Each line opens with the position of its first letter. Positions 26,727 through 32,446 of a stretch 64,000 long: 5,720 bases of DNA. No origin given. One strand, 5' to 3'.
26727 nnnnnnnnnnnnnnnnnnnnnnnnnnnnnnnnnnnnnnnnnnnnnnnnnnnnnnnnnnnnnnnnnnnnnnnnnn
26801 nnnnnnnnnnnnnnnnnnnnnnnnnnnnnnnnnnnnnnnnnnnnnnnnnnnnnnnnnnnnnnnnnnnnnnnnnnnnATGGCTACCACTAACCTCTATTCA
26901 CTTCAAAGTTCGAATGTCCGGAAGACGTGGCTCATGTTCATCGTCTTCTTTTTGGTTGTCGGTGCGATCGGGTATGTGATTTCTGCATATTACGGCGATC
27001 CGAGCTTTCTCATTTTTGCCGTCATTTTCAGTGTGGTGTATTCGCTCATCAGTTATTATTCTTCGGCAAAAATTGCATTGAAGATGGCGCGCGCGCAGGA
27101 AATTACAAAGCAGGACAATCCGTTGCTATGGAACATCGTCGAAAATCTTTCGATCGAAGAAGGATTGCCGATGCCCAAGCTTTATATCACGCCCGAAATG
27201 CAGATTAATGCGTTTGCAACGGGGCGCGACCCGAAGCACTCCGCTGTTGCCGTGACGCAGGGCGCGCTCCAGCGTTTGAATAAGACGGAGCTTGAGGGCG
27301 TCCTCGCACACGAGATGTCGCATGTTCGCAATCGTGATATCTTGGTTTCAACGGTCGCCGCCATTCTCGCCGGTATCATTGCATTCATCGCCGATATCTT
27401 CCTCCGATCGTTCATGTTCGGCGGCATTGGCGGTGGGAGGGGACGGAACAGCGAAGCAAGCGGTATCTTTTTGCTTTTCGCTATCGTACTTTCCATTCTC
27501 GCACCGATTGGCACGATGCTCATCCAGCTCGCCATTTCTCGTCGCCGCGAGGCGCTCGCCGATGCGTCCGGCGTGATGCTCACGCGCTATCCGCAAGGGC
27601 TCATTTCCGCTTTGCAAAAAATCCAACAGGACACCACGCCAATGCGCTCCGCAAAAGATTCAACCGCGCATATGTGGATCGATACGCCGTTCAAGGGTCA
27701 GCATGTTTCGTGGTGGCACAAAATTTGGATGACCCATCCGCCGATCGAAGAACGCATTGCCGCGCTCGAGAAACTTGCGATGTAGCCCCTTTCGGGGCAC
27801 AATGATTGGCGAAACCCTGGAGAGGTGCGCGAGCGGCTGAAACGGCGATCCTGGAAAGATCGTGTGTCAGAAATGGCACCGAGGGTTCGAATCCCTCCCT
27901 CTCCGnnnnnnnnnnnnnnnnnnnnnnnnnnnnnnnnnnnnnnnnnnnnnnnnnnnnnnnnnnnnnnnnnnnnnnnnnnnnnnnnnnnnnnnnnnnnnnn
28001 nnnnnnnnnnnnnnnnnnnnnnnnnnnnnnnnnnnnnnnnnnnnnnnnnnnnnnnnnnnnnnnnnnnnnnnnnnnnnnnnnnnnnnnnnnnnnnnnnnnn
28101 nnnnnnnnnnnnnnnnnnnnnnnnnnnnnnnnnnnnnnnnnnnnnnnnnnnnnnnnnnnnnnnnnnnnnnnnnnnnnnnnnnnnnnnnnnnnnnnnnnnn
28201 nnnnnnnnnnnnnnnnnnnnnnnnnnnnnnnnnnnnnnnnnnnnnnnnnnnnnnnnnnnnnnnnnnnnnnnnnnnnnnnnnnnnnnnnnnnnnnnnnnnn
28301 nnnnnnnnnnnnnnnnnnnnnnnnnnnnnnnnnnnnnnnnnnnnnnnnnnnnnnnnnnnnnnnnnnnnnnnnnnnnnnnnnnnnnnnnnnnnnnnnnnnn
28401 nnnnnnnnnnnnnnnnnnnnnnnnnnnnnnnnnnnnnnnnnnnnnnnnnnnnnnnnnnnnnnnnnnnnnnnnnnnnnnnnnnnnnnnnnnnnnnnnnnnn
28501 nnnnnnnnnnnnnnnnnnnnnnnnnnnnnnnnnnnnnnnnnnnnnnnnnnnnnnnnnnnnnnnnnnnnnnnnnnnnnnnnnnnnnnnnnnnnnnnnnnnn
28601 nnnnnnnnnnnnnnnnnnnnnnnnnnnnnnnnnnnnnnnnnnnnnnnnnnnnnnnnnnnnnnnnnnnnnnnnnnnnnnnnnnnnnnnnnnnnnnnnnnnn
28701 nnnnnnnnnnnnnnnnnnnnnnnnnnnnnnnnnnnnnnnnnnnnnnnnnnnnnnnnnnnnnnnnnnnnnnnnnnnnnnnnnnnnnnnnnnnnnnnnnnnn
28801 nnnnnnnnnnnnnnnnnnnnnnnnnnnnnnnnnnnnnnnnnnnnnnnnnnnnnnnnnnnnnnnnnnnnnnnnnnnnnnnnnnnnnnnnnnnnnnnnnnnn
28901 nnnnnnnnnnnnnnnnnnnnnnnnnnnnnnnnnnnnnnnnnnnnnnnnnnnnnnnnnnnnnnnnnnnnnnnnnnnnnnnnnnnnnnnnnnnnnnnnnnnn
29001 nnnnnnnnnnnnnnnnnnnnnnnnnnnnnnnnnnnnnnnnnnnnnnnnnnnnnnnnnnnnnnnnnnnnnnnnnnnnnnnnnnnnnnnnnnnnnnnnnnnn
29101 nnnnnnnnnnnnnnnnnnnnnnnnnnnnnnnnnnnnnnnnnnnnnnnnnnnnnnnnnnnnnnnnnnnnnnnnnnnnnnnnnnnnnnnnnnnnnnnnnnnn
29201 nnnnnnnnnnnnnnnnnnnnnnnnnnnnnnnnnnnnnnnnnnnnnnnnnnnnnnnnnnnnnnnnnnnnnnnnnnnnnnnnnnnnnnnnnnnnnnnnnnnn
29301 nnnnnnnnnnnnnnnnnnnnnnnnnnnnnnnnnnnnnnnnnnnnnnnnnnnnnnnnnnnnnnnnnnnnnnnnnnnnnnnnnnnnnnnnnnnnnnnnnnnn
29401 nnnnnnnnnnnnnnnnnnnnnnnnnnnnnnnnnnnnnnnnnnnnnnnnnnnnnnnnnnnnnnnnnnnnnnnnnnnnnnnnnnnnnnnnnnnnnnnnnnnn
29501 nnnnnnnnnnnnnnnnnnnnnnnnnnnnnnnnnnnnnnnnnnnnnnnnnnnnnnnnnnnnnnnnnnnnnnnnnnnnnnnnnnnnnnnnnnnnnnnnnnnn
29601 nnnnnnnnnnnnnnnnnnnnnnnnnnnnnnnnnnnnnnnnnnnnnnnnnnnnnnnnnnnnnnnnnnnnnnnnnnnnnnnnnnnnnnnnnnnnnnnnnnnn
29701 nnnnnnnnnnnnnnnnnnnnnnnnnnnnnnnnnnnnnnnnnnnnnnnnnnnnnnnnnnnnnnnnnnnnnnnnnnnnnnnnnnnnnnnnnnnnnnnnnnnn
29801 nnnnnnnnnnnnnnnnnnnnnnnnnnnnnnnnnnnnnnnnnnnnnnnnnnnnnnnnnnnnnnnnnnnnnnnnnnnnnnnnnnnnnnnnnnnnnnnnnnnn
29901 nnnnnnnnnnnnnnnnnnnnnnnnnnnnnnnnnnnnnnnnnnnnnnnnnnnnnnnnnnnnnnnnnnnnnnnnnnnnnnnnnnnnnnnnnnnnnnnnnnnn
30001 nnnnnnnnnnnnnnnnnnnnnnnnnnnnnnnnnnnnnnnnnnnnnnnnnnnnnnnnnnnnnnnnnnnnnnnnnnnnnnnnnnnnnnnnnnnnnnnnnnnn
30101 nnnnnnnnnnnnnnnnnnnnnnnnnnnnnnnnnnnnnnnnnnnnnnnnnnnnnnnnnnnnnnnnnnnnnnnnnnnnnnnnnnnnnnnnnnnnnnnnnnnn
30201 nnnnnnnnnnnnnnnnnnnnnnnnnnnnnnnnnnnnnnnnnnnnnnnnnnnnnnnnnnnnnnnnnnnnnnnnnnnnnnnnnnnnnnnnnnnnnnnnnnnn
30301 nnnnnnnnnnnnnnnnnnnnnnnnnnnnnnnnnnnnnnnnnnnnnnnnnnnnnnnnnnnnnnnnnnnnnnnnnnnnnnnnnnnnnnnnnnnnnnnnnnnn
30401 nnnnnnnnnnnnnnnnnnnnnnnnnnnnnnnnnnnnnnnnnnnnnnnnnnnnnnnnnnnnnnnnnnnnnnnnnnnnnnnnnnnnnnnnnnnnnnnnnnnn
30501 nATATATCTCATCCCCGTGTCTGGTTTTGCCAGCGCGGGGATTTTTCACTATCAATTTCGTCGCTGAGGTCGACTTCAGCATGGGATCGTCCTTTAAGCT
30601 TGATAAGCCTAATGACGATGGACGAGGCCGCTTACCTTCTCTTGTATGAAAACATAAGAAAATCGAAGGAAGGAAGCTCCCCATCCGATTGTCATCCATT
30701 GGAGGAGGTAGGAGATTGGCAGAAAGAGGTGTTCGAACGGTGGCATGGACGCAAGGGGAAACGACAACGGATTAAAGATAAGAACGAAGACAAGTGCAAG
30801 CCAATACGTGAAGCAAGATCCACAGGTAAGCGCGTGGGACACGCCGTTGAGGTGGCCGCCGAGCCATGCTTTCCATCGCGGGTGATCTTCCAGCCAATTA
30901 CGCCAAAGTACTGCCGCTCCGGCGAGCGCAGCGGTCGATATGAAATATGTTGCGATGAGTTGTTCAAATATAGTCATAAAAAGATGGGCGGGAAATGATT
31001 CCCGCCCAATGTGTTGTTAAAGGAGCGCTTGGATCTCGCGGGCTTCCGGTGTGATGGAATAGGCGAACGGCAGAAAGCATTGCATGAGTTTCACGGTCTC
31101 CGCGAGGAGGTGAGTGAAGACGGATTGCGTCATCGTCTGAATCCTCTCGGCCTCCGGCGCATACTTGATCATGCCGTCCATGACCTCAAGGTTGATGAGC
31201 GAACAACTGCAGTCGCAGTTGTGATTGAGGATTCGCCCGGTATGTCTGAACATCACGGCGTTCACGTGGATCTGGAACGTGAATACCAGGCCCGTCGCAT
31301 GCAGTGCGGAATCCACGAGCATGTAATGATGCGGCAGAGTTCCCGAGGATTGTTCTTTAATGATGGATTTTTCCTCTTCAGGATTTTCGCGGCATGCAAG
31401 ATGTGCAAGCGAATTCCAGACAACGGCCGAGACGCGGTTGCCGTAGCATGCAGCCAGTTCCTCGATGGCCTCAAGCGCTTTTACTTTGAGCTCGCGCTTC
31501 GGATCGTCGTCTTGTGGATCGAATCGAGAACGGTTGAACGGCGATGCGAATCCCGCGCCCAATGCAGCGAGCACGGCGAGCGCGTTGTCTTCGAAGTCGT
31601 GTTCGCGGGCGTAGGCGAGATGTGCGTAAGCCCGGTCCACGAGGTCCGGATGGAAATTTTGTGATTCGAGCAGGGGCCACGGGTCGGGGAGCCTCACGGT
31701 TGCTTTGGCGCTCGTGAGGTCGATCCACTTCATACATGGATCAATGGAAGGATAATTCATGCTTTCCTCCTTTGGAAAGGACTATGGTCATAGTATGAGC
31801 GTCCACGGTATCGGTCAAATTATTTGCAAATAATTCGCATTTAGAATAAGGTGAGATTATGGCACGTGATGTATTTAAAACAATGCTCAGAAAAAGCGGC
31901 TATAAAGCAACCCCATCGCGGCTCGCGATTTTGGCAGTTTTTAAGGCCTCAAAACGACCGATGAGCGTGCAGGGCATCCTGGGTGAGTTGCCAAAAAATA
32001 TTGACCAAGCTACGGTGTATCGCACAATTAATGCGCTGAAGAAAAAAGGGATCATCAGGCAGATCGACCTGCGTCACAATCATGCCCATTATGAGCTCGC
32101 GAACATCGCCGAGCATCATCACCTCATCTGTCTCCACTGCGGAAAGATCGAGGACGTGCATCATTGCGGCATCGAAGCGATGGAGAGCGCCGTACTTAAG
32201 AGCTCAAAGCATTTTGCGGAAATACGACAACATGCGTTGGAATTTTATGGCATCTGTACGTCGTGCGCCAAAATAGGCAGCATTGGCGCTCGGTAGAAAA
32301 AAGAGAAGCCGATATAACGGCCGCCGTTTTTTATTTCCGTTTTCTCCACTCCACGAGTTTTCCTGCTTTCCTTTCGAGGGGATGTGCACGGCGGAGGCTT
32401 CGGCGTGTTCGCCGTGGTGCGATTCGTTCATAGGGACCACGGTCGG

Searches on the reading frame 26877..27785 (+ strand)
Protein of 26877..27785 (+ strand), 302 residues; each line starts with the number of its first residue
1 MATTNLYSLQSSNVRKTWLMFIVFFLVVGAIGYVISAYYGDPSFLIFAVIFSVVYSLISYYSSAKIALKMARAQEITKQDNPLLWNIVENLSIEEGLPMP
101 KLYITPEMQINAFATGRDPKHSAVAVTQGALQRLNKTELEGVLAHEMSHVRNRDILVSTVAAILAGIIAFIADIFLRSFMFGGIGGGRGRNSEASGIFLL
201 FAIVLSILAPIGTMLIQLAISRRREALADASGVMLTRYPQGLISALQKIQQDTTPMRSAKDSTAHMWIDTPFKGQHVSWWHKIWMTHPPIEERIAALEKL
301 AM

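Call 37: search_protein_families(library=pfam, proteins=[window:26877-27785:+], max_evalue=0.001)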
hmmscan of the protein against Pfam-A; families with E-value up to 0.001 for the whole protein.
window:26877-27785:+ (302 aa): 2 families
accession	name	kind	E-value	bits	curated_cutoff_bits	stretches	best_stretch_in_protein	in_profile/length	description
PF01435.24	Peptidase_M48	-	5.2e-30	105.1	20.3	1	81-300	4-185/186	Peptidase family M48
PF05569.17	Peptidase_M56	-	2.9e-05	23.8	31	1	54-168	115-222/296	BlaR1 peptidase M56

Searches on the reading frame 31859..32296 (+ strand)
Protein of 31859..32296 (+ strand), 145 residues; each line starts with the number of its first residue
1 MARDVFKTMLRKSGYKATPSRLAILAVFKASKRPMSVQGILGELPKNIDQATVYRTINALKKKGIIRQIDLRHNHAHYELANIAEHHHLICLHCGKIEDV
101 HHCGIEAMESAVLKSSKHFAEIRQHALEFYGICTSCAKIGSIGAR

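Call 37: search_protein_families(library=pfam, proteins=[window:31859-32296:+], max_evalue=0.001)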
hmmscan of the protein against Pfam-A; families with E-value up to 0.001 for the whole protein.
window:31859-32296:+ (145 aa): 2 families
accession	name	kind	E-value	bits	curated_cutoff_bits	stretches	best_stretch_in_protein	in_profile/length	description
PF01475.25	FUR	-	7.9e-27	94.2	23.1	1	12-130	1-121/121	Ferric uptake regulator family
PF12840.13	HTH_20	-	2.5e-07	31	27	1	18-68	3-50/51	Helix-turn-helix domain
